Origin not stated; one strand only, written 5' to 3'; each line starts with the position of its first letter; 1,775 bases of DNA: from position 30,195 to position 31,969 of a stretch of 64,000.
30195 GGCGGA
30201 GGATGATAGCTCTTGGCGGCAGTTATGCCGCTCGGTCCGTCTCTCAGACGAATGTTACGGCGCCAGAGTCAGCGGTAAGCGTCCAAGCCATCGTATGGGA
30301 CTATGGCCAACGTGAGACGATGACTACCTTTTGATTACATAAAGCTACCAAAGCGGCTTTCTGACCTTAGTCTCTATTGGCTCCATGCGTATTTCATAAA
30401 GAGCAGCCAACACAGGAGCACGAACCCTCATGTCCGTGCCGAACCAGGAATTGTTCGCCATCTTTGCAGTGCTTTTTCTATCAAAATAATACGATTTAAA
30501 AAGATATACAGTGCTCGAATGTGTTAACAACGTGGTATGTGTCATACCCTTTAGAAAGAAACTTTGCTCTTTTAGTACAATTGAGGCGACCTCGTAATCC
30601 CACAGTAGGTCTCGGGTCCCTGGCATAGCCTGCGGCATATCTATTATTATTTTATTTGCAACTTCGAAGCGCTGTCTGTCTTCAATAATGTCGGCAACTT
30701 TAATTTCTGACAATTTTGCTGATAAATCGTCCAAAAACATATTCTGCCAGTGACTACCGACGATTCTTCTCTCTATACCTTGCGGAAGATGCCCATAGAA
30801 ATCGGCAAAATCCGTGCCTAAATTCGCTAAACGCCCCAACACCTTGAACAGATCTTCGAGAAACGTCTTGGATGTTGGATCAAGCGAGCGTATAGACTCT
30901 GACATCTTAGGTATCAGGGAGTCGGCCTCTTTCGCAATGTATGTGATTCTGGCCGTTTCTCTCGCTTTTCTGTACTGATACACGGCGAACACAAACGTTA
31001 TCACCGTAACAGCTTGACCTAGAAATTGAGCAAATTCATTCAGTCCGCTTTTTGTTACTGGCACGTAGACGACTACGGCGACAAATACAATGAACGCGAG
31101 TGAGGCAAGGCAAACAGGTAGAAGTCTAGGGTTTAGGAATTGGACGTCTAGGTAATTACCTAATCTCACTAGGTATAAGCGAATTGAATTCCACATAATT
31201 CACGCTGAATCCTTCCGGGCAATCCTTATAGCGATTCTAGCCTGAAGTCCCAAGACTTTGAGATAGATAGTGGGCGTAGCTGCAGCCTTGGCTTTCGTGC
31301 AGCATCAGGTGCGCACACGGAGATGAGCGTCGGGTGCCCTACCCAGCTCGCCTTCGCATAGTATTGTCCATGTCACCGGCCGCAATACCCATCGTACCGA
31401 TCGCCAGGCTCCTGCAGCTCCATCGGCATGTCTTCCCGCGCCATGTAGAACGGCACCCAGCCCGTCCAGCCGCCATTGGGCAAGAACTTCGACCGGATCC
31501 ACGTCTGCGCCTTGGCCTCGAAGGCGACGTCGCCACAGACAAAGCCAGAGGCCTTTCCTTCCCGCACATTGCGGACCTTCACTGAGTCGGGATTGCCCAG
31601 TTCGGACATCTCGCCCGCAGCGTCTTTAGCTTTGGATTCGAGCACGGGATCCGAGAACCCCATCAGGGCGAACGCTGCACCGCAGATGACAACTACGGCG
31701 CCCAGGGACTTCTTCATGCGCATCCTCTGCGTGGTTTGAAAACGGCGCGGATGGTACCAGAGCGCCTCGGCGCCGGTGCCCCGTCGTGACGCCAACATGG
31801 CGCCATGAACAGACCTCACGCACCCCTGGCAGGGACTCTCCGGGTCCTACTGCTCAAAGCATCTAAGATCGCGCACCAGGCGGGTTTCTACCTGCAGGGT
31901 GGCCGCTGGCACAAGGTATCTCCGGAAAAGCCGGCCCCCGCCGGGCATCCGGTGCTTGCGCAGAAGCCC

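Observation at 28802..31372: Low-GC island with two unknown minus-strand genes and an extremely AT-rich spacer, a candidate novel defence/exclusion module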

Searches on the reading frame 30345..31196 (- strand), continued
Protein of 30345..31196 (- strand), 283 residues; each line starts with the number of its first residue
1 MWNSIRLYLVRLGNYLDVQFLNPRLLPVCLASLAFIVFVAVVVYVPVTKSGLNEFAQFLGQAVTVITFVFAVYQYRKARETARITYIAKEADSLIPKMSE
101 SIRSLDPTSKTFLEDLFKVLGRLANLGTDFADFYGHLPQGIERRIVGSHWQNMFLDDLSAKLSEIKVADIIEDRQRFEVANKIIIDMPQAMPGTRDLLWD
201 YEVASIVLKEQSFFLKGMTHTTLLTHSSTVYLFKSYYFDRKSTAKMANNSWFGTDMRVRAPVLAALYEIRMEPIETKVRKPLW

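Call 92: search_protein_families(library=pfam, proteins=[L010:1737-5099:-, L010:6065-6712:+, L010:9587-10285:-, L011:5720-6862:+, L011:8967-10292:+, L011:10337-11293:-, L012:7085-7951:+, L012:4219-6090:+, L015:5723-7792:+, L015:9164-9685:-], max_evalue=0.0001)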
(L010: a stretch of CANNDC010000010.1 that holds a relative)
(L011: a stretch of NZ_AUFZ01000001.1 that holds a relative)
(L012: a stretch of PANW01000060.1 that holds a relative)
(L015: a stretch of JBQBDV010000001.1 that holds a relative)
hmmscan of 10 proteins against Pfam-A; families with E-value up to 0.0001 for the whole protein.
L010:1737-5099:- (1120 aa): 2 families
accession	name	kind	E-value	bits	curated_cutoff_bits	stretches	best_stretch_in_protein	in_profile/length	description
PF04257.20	Exonuc_V_gamma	-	1.5e-96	323.7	25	1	2-330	1-313/314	Exodeoxyribonuclease V, gamma subunit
PF17946.7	RecC_C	-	3.8e-48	164.5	22.6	1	834-1063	2-200/202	RecC C-terminal domain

L010:6065-6712:+ (215 aa): 1 family
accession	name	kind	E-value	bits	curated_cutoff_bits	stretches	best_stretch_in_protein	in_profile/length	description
PF01891.21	CbiM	-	1.8e-14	54.5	23.1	1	10-204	11-205/205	Cobalt uptake substrate-specific transmembrane region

L010:9587-10285:- (232 aa): 0 families

L011:5720-6862:+ (380 aa): 2 families
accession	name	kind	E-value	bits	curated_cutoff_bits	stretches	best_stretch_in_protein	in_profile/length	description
PF00962.28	A_deaminase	-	5.3e-63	213.5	27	1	6-348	1-328/330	Adenosine deaminase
PF19326.5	AMP_deaminase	-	2.1e-06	26.9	27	1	213-349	457-591/630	AMP deaminase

L011:8967-10292:+ (441 aa): 2 families
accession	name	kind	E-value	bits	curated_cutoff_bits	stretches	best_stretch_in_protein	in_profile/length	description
PF13271.11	DUF4062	-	6.7e-18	65.1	24.7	1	6-93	1-82/82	Domain of unknown function (DUF4062)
PF13289.12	SIR2_2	-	5.2e-16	59.5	24.5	1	296-401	2-111/141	SIR2-like domain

L011:10337-11293:- (318 aa): 2 families
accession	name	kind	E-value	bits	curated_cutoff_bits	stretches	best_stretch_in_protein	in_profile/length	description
PF02371.22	Transposase_20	-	4.7e-20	72.2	21.3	1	195-277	3-87/87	Transposase IS116/IS110/IS902 family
PF01548.23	DEDD_Tnp_IS110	-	1.2e-18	67.8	29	1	11-151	1-147/155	Transposase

L012:7085-7951:+ (288 aa): 5 families
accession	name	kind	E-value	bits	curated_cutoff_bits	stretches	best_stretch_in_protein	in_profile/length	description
PF00665.32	rve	-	3.6e-29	101.4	32.6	1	124-222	2-102/102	Integrase core domain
PF13333.12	rve_2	-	5.8e-13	49.2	22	1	229-283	1-54/56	Integrase core domain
PF13683.12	rve_3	-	5.5e-12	45.7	26.5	1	211-277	2-67/67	Integrase core domain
PF13276.12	HTH_21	-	3.5e-11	43.6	28.1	1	44-95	3-55/60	HTH-like domain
PF13610.12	DDE_Tnp_IS240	-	6.9e-05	23.4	27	1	128-261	2-132/139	DDE domain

L012:4219-6090:+ (623 aa): 1 family
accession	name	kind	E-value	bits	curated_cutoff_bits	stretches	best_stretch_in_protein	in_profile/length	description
PF01019.26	G_glu_transpept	-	4.6e-178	593.6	27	1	92-600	2-511/512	Gamma-glutamyltranspeptidase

L015:5723-7792:+ (689 aa): 6 families
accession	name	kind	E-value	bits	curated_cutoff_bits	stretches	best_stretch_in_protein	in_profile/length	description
PF00456.26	Transketolase_N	-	8.7e-167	554.6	22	1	30-360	2-334/334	Transketolase, thiamine diphosphate binding domain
PF02779.29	Transket_pyr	-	1.9e-56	190.9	27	1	380-551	2-173/174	Transketolase, pyrimidine binding domain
PF22613.1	Transketolase_C_1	-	1.2e-43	148.4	27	1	566-678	1-113/113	Transketolase-like TK C-terminal domain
PF02780.25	Transketolase_C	-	1.3e-18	67.5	25.9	1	567-682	1-124/124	Transketolase, C-terminal domain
PF13292.11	DXP_synthase_N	-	1.1e-06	28.6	21.2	0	20-219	8-179/274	1-deoxy-D-xylulose-5-phosphate synthase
PF00676.26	E1_dh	-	9.8e-05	21.9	22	0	137-267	98-220/300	Dehydrogenase E1 component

L015:9164-9685:- (173 aa): 0 families

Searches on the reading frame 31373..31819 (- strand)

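Call 3: search_protein_families(library=pfam, proteins=[window:31373-31819:-], max_evalue=1)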
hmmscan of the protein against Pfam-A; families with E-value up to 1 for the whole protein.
window:31373-31819:- (148 aa): 0 families

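Call 4: search_protein_families(library=padloc, proteins=[window:31373-31819:-], max_evalue=1)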
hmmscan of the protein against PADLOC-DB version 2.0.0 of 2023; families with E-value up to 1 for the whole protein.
window:31373-31819:- (148 aa): 0 families

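Call 5: search_protein_families(library=phrogs, proteins=[window:31373-31819:-], max_evalue=1)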
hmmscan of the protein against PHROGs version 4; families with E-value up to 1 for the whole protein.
window:31373-31819:- (148 aa): 2 families
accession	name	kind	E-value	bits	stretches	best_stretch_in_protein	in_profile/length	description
phrog_2320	-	unknown function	6.4e-05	23.8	1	33-98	16-90/171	-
phrog_27032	-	unknown function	0.025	15.9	1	86-115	33-60/100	-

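Call 6: search_protein_families(library=ncbifam, proteins=[window:31373-31819:-], max_evalue=1)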
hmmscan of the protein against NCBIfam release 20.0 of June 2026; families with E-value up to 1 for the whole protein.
window:31373-31819:- (148 aa): 0 families
